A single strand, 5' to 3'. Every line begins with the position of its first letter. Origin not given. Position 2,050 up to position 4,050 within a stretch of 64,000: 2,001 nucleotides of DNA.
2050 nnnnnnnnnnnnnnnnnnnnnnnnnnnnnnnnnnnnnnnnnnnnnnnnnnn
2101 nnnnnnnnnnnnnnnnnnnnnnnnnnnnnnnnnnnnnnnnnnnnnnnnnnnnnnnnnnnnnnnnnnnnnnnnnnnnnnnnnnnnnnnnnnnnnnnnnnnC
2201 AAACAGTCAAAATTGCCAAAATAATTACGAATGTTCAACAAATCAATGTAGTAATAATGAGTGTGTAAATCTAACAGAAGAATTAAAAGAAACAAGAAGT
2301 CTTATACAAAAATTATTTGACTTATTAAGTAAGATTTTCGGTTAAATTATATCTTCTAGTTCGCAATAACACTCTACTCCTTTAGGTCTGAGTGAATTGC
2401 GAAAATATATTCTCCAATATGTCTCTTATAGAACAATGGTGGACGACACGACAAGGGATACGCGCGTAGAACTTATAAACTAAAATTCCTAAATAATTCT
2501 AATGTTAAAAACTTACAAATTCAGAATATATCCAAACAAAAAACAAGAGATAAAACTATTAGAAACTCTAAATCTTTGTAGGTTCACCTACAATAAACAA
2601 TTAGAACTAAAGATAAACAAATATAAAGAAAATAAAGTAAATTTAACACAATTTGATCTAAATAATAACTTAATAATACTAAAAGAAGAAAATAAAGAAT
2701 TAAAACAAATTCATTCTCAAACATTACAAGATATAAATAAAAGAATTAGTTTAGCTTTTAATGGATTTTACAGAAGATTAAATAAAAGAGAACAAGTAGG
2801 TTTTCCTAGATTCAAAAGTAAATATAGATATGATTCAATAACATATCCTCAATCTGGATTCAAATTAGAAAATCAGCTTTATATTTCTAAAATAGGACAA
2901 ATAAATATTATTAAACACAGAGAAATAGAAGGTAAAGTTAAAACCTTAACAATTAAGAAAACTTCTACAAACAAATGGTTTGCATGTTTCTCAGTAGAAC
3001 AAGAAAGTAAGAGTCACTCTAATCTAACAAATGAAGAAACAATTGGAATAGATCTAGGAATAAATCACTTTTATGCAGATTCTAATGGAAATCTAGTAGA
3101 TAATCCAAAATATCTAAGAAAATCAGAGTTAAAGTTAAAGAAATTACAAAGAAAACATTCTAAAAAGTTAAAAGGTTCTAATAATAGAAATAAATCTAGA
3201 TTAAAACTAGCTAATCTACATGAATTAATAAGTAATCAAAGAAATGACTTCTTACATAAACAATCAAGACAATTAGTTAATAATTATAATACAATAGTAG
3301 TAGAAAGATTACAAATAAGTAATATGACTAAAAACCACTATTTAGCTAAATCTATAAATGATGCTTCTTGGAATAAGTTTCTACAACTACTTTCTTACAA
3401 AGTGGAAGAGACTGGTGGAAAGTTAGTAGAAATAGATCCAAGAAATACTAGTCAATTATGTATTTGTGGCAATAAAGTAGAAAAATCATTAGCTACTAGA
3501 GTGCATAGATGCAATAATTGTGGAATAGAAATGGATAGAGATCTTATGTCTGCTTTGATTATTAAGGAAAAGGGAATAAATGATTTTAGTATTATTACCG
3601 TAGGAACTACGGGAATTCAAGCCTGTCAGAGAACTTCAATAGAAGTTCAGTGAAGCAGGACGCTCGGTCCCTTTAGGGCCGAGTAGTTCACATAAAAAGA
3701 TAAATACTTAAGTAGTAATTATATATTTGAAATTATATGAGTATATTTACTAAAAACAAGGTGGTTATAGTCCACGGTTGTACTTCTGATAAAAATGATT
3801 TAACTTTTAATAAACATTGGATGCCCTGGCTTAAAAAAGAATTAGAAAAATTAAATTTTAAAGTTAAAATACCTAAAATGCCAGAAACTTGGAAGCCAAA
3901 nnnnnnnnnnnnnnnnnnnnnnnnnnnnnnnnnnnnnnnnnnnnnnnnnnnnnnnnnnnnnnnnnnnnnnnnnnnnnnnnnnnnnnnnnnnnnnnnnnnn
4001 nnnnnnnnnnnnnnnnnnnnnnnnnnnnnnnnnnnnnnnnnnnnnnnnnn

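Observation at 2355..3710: Stand-alone TnpB (OMEGA nuclease) IS200/IS605-type element with recognisable end hairpins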

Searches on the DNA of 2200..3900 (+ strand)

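Call 9: search_rna_families(source=window, start=2200, end=3900, threshold=evalue, max_evalue=10, show_alignments=3)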
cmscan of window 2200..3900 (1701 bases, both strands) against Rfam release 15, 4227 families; matches with E-value up to 10: 4.
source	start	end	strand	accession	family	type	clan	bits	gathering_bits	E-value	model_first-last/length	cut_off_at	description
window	2251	2289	-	RF01339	CRISPR-DR27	Gene; CRISPR;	-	18.6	35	9.9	1-25/25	no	CRISPR RNA direct repeat element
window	3709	3783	+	RF01467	rli36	Gene; sRNA;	-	18.2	50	5.8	1-84/84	no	Listeria sRNA rli36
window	2361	2395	+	RF00275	SNORD56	Gene; snRNA; snoRNA; CD-box;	-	15.8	36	8.2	1-71/71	no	Small nucleolar RNA SNORD56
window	3550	3585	+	RF00180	REN-SRE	Cis-reg;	-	13.8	41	3.8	1-37/37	no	Renin stability regulatory element (REN-SRE)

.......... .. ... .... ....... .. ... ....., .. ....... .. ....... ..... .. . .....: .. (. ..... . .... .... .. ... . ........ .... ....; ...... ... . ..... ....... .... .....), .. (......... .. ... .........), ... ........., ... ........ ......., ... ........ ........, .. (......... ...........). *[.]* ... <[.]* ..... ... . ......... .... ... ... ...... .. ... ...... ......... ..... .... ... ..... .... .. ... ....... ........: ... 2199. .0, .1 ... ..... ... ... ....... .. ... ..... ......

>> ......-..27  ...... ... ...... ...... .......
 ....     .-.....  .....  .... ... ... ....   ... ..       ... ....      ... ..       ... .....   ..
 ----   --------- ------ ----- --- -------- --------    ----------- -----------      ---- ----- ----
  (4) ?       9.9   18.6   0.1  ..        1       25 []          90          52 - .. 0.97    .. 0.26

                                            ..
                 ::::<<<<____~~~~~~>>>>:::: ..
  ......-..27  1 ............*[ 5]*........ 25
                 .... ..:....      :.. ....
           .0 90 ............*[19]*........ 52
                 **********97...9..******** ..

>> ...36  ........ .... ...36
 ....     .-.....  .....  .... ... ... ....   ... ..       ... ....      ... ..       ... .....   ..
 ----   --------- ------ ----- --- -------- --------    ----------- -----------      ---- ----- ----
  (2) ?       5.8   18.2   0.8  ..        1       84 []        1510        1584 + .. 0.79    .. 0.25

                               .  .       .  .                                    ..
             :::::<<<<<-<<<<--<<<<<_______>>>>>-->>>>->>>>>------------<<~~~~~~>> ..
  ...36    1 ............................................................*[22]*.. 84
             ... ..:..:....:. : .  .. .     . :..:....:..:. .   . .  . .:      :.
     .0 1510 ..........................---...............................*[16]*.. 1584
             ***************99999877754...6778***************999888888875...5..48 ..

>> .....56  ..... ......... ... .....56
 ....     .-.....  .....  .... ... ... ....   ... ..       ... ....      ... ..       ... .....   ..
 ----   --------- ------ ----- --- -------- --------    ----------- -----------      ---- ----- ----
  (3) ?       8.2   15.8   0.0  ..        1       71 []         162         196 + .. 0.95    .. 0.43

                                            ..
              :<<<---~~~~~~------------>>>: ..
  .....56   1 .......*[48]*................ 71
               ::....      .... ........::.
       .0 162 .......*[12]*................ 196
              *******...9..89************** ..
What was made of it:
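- Closest known: IS1341-type. Different: No match to the Rfam sotRNA families even at E up to 10 (call 9).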

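Call 43: build_rna_model(alignment_id=A4)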
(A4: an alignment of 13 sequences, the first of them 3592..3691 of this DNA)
Model R1 built from alignment A4 (13 sequences, 122 columns); structure: RNAalifold consensus.
model positions 100; base pairs 24; branch points 2; effective number of sequences 2.12; information 0.59 bits per position. Calibrated on 0.2 Mb of random sequence (short: E-values are rough).
structure used (alignment columns):
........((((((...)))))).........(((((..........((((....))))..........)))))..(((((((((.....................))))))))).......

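Call 45: search_with_rna_model(model_id=R1, sources=[window, L164, L174, L184, L165, L180, L182, L185, L002, L188, L082, L084, L085, L086, L087, L088, L089, L090, L091, L092, L003, L093, L095, L094, L097, L096, L098, L099, L100, L005, L101, L102, L103, L104, L105, L106, L107, L108, L109, L112, L110, L113, L006, L114, L115, L121, L117, L116, L118, L119, L007, L122, L008, L123, L124, L125, L126, L128, L129, L131, L130, L132, L133, L138, L134, L135, L137, L136, L009, L139, L140, L141, L145, L148, L146, L142, L143, L147, L144, L150, L151, L152, L149, L154, L153, L157, L155, L159, L010, L158, L156, L161, L012, L013, L014, L057, L015, L017, L016, L018], max_evalue=0.01, make_alignment=true)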
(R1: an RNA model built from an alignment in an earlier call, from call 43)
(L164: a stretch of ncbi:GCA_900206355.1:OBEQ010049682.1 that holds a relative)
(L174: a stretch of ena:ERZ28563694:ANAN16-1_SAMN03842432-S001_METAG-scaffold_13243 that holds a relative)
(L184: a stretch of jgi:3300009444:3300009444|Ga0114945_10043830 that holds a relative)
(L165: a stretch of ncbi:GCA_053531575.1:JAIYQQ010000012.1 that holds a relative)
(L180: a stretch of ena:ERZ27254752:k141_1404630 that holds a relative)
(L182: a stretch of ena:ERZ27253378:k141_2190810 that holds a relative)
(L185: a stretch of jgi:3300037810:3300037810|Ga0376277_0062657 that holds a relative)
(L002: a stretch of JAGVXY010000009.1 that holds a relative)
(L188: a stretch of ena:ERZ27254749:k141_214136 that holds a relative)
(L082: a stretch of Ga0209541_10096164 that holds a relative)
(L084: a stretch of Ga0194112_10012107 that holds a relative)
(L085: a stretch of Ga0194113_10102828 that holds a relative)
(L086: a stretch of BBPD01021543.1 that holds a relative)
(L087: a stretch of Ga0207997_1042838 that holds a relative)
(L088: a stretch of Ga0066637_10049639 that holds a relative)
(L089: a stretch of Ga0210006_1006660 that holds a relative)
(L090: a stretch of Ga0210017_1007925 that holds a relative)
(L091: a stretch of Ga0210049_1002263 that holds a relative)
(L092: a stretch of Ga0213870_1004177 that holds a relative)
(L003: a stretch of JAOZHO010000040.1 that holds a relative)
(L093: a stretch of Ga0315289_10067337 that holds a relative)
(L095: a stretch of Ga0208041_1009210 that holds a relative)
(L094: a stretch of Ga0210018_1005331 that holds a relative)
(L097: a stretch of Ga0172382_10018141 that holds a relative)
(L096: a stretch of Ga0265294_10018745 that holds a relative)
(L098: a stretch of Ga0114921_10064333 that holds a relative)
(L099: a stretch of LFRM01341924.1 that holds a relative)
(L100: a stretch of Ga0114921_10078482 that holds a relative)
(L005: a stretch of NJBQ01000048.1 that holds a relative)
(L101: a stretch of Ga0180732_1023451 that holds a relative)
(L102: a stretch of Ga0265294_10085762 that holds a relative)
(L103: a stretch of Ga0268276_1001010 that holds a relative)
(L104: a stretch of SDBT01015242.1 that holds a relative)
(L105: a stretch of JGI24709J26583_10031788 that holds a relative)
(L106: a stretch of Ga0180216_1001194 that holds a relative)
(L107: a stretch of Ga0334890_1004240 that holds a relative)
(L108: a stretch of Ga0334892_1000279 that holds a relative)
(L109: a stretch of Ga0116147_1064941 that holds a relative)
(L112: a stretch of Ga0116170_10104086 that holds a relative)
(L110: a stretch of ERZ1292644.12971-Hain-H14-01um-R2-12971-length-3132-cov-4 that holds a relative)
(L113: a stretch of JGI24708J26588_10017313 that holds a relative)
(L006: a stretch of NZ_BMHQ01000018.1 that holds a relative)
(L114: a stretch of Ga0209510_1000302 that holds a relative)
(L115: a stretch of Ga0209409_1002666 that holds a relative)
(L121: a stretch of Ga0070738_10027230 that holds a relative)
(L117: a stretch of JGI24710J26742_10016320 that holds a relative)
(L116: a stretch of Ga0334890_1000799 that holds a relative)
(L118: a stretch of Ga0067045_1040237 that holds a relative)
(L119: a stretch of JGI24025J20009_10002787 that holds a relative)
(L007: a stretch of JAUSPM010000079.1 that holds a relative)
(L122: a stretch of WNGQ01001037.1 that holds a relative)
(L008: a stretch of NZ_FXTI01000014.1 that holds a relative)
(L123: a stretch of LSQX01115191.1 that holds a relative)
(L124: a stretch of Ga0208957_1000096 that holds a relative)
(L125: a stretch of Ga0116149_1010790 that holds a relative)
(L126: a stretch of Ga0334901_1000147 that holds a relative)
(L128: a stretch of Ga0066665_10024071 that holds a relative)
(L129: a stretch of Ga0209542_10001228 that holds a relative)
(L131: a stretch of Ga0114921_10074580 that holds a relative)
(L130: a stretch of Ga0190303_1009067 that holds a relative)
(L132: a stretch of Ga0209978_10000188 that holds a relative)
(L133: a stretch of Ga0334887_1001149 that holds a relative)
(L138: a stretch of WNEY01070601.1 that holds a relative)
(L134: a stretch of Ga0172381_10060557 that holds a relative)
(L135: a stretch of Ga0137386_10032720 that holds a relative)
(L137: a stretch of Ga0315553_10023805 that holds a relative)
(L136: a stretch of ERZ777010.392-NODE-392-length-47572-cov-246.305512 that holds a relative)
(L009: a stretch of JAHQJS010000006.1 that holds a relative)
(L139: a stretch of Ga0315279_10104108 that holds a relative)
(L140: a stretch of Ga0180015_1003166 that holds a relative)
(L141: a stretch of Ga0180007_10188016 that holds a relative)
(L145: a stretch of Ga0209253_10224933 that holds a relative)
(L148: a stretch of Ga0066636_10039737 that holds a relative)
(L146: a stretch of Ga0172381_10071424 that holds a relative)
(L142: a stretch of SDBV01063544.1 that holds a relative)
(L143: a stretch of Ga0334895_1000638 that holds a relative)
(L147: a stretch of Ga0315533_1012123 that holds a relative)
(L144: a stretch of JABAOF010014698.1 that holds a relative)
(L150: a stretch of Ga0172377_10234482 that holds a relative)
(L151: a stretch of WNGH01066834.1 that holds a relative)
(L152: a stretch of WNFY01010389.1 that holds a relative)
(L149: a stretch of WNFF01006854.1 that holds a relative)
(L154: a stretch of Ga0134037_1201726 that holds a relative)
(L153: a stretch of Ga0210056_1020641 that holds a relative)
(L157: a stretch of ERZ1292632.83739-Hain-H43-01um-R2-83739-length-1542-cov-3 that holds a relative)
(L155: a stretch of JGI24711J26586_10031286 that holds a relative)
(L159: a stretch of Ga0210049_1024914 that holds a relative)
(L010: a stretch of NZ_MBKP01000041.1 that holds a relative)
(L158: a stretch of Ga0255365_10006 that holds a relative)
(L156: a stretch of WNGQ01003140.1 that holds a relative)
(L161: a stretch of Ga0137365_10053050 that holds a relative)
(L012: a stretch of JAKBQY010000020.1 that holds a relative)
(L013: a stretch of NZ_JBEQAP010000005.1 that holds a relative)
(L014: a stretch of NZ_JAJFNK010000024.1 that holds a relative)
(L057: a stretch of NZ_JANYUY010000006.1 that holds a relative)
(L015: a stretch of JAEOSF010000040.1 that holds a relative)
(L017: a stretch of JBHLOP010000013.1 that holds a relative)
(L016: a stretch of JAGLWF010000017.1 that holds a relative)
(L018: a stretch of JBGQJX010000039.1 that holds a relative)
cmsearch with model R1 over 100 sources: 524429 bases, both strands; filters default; matches with E-value up to 0.01: 54.
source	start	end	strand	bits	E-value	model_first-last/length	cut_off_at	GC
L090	1113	1212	+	110.6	2.3e-25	1-100/100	no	0.47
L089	4139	4238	+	109.9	3.4e-25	1-100/100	no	0.49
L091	4091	4190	+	109.2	5.2e-25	1-100/100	no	0.48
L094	3507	3607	+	102.5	2.6e-23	1-100/100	no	0.49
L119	1970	2071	+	102.4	2.7e-23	1-100/100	no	0.47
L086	1444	1543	+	102.4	2.8e-23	1-100/100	no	0.48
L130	2486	2583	+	94.7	2.5e-21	1-100/100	no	0.55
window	3592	3691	+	91.1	2e-20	1-100/100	no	0.48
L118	1638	1740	+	87.8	1.5e-19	1-100/100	no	0.57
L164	2246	2344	+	87.7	1.5e-19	1-100/100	no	0.38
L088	1569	1668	+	85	7.2e-19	1-100/100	no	0.53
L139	2035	2137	+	83.9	1.4e-18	1-100/100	no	0.55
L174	1519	1651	+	78.7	3e-17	1-100/100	no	0.4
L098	1629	1753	+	72.7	1e-15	1-100/100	no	0.57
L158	4058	4155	+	72.5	1.1e-15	1-100/100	no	0.55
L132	4072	4193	+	71.6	1.9e-15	1-100/100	no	0.57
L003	1636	1757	+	71.3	2.2e-15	1-100/100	no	0.57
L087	1414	1538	+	69.9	5e-15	1-100/100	no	0.52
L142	1921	2045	+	68.9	9.2e-15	1-100/100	no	0.58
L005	3274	3371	+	68.3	1.3e-14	1-100/100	no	0.53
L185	3134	3234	+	68.1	1.5e-14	1-100/100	no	0.39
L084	4094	4211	+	67.8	1.7e-14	1-100/100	no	0.55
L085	2332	2449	+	67.8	1.7e-14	1-100/100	no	0.55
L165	4076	4201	+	62.2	4.6e-13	1-100/100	no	0.41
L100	1866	1963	+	60.8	1e-12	1-100/100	no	0.53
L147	3987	4111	+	59.6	2.1e-12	1-100/100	no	0.48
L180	1167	1277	+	56.6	1.2e-11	1-100/100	no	0.43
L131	1517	1641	+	55.2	2.8e-11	1-100/100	no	0.56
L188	4079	4208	+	54.7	3.7e-11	1-100/100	no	0.5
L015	4105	4201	+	54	5.5e-11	1-100/100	no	0.54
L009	4126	4222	+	53.5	7.5e-11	1-100/100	no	0.59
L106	4099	4190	+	53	1e-10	1-100/100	no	0.51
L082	1316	1445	+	52.9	1.1e-10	1-100/100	no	0.49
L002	4079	4189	+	51.1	3.1e-10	1-100/100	no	0.49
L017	4123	4219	+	49.4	8.4e-10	1-100/100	no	0.53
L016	4086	4185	+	48.8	1.2e-09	1-100/100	no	0.44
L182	2696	2789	+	48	1.9e-09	1-100/100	no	0.45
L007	4088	4196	+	47.2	3e-09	1-100/100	no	0.49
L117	1144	1233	+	46.4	4.7e-09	1-100/100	no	0.54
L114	4067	4156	+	46.3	5e-09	1-100/100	no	0.58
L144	4111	4207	+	46.3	5.1e-09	1-100/100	no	0.54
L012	4123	4236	+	45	1.1e-08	1-100/100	no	0.58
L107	2821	2921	+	44.8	1.2e-08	1-100/100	no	0.59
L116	1135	1235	+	43.1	3.3e-08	1-100/100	no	0.59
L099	3852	3941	+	42.1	5.8e-08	1-100/100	no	0.59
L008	4113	4205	+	39.5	2.7e-07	1-100/100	no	0.52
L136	4080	4172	+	37.9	6.8e-07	1-100/100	no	0.51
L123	4067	4167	+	37.6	8.2e-07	1-100/100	no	0.56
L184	1272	1364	+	37.3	9.8e-07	1-100/100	no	0.37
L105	2303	2403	+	35.8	2.4e-06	1-100/100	no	0.59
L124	4049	4166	+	29.4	9.8e-05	1-100/100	no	0.44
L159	2434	2535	+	26.9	0.00044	1-100/100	no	0.49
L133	3002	3093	+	24.5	0.0017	1-100/100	no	0.54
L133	1893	2000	+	22.3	0.0064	1-100/100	no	0.57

Alignment A5: 54 matches aligned to the model, 216 columns, each read 5' to 3' on its own strand. Consensus structure (alignment columns), stored with it:
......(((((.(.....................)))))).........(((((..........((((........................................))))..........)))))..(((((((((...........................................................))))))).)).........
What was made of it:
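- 3592..3691 (+): omega-RNA scaffold core (about 100 nt). P1 3598-3603/3607-3612; P2 3622-3626/3655-3659; P3 3631-3637/3642-3648; P4 3662-3671/3676-3684. Candidate pseudoknot: P1 loop G3604-A3606 with U3687-C3689. Every hit is on the tnpB strand at or overlapping its 3' end, except a second, weak L133 hit (24.5 bits, E = 0.0017) about 1.1 kb downstream of that locus's tnpB (call 45).
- On TnpB RNA-guided endonuclease (NCBIfam NF040570; Pfam PF12323+PF01385+PF07282): Model hits lie on the tnpB strand at its 3' end, apart from one weak second hit in L133 (call 45).
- One of the two L133 hits is the exception: it is weak and lies about 1.1 kb downstream (call 45). All four RNA helices and the tail are intact, and the locus scores 91 bits against the family model (call 45).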
